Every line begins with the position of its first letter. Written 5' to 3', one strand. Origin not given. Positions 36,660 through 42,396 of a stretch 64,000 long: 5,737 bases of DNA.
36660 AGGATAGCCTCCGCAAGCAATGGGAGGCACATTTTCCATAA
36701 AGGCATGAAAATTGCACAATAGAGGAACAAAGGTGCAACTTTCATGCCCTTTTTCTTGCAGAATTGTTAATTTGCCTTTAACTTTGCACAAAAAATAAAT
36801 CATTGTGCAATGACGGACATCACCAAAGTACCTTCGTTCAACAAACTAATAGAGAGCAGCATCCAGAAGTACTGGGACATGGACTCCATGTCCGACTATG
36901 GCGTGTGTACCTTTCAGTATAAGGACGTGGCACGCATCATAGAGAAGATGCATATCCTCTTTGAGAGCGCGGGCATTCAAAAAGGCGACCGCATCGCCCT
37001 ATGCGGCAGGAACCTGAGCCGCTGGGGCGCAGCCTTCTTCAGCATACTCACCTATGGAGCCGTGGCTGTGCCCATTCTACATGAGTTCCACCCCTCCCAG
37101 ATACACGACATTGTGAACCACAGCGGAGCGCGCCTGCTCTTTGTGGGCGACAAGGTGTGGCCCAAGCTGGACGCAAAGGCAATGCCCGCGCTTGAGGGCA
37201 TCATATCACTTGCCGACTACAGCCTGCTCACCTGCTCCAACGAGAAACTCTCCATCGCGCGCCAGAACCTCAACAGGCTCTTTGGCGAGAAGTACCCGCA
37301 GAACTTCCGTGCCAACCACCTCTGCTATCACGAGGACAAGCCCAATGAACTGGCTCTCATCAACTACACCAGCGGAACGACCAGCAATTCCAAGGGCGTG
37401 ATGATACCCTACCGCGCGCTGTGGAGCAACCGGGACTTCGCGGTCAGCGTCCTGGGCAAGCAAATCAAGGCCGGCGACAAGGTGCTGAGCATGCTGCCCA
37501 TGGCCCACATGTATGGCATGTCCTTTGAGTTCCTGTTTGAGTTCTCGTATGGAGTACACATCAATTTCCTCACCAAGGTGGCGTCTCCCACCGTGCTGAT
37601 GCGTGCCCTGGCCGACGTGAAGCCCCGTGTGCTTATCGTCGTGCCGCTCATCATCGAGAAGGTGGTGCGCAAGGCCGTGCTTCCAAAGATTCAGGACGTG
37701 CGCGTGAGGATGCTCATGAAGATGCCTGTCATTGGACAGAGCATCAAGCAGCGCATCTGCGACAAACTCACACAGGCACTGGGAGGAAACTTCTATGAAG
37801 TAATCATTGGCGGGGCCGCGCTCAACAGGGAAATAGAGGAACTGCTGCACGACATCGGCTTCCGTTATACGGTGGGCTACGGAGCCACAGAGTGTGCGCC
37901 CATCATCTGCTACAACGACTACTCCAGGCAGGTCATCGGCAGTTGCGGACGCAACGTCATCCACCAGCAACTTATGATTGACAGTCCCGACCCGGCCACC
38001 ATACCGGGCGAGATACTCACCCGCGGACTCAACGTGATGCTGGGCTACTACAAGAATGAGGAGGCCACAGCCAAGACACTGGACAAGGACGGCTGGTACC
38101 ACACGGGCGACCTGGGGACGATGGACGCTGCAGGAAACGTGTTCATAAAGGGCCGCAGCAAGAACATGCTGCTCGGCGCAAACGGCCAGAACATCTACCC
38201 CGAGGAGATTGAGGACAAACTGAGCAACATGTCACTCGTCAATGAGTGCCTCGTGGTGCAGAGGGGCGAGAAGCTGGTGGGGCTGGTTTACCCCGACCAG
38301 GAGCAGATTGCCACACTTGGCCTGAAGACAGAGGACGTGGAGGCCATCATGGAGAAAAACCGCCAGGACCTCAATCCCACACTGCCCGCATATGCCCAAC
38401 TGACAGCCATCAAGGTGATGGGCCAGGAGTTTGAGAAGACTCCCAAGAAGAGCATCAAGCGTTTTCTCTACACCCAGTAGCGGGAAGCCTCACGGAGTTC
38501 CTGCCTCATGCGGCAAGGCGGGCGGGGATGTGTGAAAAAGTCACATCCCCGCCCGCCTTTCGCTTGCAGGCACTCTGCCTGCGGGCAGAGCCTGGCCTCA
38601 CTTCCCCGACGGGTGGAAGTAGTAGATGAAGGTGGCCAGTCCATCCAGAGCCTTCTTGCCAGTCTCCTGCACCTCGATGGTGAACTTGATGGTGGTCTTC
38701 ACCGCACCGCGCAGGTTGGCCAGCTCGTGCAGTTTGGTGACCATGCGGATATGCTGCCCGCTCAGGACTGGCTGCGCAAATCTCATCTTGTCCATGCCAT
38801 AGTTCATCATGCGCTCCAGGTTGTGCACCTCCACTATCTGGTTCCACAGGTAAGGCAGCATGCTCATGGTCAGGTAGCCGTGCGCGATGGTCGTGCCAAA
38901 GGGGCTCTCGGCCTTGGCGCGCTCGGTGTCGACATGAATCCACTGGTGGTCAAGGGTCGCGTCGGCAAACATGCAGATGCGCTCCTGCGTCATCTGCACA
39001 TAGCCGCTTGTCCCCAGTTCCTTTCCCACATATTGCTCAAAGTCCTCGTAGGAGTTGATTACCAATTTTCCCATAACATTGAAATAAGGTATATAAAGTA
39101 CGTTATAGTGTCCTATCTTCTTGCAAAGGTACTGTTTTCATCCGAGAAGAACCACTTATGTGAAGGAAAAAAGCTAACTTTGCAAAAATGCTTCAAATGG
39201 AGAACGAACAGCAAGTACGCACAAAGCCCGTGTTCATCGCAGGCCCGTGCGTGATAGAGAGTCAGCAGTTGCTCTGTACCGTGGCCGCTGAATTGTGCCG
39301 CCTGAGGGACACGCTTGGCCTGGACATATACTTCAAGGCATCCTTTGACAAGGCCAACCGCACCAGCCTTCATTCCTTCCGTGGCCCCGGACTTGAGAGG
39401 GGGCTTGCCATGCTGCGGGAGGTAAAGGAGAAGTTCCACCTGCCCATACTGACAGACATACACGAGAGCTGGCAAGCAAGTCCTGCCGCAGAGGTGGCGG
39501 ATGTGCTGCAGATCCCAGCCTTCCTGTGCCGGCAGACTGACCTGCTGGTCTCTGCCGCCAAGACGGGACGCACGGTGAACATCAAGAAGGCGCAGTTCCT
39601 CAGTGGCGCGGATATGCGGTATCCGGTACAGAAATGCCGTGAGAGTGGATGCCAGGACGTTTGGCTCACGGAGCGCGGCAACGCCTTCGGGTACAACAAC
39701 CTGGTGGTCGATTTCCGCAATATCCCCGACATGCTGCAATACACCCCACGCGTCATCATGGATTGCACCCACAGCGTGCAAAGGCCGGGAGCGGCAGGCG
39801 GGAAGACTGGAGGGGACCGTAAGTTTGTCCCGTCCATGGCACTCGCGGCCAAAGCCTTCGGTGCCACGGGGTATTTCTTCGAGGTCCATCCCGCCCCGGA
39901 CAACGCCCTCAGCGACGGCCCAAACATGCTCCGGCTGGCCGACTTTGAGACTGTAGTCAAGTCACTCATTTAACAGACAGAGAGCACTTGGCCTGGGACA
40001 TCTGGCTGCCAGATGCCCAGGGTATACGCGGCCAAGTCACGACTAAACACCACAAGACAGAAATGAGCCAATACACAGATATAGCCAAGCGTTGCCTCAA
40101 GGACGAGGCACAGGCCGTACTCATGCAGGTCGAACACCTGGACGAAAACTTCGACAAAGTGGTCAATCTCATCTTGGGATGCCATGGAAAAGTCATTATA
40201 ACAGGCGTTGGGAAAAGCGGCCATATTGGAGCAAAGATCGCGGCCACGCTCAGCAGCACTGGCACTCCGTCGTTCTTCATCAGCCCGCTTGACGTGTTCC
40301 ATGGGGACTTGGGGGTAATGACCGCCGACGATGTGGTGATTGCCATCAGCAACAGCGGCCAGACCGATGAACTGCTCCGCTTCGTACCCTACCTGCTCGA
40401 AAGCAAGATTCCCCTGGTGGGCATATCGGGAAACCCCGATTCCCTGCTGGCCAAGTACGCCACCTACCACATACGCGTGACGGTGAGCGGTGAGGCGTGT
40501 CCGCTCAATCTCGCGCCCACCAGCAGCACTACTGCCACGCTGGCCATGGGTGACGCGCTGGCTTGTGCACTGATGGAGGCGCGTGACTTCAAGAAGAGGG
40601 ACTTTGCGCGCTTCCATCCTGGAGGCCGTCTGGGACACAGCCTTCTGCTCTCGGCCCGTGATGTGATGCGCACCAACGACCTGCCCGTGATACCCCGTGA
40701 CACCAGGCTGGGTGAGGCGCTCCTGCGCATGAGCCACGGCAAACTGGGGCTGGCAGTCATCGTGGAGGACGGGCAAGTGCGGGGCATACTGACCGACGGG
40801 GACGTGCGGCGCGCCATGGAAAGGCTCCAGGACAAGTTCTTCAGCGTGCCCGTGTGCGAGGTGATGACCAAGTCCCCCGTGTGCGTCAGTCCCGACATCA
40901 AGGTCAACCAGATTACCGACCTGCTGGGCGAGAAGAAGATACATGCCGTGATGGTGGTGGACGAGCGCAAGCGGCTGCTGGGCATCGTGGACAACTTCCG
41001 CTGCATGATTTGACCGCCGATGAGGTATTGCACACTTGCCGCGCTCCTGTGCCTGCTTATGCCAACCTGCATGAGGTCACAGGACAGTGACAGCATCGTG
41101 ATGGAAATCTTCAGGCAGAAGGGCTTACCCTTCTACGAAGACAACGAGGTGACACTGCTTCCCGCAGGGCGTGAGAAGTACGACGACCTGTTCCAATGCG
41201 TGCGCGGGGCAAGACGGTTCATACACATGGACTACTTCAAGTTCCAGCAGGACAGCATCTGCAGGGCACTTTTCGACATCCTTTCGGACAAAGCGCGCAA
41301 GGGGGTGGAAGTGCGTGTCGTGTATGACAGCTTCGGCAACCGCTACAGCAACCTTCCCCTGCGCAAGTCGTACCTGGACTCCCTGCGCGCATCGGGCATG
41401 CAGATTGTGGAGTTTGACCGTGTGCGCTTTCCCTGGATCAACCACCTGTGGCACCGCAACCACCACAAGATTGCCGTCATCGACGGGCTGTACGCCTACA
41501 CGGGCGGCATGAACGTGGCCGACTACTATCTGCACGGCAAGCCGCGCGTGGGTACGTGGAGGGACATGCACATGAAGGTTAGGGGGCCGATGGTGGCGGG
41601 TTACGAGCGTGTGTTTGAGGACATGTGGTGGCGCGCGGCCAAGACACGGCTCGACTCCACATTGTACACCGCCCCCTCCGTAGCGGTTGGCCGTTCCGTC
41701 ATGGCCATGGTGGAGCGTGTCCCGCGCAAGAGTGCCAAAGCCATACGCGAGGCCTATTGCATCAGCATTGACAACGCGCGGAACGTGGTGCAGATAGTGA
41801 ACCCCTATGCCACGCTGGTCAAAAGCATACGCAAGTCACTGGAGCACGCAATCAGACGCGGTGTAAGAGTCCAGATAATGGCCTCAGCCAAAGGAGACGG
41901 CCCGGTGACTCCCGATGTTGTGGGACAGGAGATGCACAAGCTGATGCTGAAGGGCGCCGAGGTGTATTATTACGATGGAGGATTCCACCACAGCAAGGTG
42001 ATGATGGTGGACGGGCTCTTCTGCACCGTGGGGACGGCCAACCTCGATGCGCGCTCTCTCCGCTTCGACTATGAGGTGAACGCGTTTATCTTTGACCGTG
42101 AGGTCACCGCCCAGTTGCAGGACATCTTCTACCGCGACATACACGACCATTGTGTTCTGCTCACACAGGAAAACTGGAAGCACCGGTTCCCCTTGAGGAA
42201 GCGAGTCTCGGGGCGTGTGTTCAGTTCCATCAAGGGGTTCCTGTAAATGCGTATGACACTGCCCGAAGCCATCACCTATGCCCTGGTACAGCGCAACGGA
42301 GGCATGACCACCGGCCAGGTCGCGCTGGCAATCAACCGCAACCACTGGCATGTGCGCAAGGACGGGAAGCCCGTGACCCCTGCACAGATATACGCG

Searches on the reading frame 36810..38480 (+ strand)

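Call 59: search_protein_families(library=pfam, proteins=[window:36810-38480:+], max_evalue=0.00001)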
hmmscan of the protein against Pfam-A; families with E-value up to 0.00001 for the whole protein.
window:36810-38480:+ (556 aa): 2 families
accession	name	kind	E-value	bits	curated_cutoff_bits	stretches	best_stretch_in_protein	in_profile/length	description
PF00501.34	AMP-binding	-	9e-58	196.3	29.9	1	30-414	17-384/384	AMP-binding enzyme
PF23562.2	AMP-binding_C_3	-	9.7e-07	29.6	20.8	1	454-551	4-105/124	AMP-binding enzyme C-terminal domain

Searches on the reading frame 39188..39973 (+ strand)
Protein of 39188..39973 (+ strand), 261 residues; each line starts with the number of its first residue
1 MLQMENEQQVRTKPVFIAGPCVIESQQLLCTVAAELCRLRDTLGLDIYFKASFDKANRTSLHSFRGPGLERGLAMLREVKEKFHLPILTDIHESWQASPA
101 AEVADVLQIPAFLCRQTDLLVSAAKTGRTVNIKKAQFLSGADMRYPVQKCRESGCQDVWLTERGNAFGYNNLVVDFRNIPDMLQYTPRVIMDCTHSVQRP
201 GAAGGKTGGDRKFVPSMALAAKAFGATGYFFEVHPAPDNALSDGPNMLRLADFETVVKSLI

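Call 59: search_protein_families(library=pfam, proteins=[window:39188-39973:+], max_evalue=0.00001)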
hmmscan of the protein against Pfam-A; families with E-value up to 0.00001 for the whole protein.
window:39188-39973:+ (261 aa): 1 family
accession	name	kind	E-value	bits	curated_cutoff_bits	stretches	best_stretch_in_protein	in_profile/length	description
PF00793.26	DAHP_synth_1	-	5.6e-65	219.4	25.5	1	13-256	17-257/270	DAHP synthetase I family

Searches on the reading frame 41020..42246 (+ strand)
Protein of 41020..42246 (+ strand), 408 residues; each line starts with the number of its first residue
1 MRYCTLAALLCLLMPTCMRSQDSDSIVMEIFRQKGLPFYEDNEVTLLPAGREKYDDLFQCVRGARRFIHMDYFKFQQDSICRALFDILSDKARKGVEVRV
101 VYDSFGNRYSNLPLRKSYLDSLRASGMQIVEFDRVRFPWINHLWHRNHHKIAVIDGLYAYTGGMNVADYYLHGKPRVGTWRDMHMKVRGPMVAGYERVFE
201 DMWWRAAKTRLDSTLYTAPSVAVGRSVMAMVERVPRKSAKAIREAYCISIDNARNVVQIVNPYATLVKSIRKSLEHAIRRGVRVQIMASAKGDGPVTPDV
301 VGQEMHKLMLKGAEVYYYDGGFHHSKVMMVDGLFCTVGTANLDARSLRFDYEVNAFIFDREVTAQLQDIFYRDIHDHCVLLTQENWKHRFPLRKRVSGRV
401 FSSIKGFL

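Call 59: search_protein_families(library=pfam, proteins=[window:41020-42246:+], max_evalue=0.00001)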
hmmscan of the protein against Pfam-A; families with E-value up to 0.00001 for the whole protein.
window:41020-42246:+ (408 aa): 2 families
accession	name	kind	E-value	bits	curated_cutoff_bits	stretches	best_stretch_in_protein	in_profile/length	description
PF13091.12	PLDc_2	-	7.3e-38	129.8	27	2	247-373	2-131/132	PLD-like domain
PF00614.28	PLDc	-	3.7e-12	46.1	21.9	1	320-346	2-28/28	Phospholipase D Active site motif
